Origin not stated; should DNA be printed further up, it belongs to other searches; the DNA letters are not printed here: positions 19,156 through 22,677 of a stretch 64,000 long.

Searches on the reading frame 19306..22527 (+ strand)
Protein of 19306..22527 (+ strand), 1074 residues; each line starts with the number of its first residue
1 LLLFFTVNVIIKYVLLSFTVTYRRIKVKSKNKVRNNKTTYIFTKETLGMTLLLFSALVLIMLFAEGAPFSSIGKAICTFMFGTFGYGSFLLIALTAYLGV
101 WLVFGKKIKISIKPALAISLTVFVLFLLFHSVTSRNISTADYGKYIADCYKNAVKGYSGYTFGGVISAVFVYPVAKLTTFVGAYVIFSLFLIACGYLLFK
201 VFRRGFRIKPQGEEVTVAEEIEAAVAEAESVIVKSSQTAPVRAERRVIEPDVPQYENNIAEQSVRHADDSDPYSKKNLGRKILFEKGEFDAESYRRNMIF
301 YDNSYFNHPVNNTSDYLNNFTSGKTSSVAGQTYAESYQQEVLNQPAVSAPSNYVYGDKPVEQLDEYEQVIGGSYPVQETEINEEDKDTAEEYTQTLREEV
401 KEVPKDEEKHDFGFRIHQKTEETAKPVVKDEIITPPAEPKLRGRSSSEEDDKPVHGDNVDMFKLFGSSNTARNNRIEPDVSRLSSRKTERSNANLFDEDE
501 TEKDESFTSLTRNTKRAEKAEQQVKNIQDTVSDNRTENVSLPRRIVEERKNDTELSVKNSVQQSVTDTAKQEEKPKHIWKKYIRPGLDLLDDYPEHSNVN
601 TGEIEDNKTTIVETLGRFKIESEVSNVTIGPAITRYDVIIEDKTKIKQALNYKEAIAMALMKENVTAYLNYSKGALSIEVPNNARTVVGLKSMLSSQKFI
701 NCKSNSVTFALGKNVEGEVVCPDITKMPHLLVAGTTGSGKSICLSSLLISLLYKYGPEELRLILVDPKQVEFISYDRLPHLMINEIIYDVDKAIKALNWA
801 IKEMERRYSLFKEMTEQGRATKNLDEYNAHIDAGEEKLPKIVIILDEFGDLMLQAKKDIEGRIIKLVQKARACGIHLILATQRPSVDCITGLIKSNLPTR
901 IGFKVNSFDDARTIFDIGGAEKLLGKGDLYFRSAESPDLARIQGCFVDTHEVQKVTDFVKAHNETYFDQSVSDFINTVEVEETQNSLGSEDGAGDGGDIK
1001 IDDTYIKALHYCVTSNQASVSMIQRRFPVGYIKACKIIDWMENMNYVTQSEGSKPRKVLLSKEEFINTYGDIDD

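Call 59: search_protein_families(library=pfam, proteins=[window:19306-22527:+], max_evalue=0.00001)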
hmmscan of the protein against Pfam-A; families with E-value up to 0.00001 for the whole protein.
window:19306-22527:+ (1074 aa): 3 families
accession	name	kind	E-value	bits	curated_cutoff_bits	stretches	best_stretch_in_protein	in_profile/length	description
PF01580.24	FtsK_SpoIIIE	-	5.5e-52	176.8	24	1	694-886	6-221/221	FtsK/SpoIIIE family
PF09397.16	FtsK_gamma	-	2.2e-19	69.4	30.6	1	1002-1060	4-62/63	Ftsk gamma domain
PF17854.6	FtsK_alpha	-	2.2e-16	60.3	22.9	1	585-682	2-101/101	FtsK alpha domain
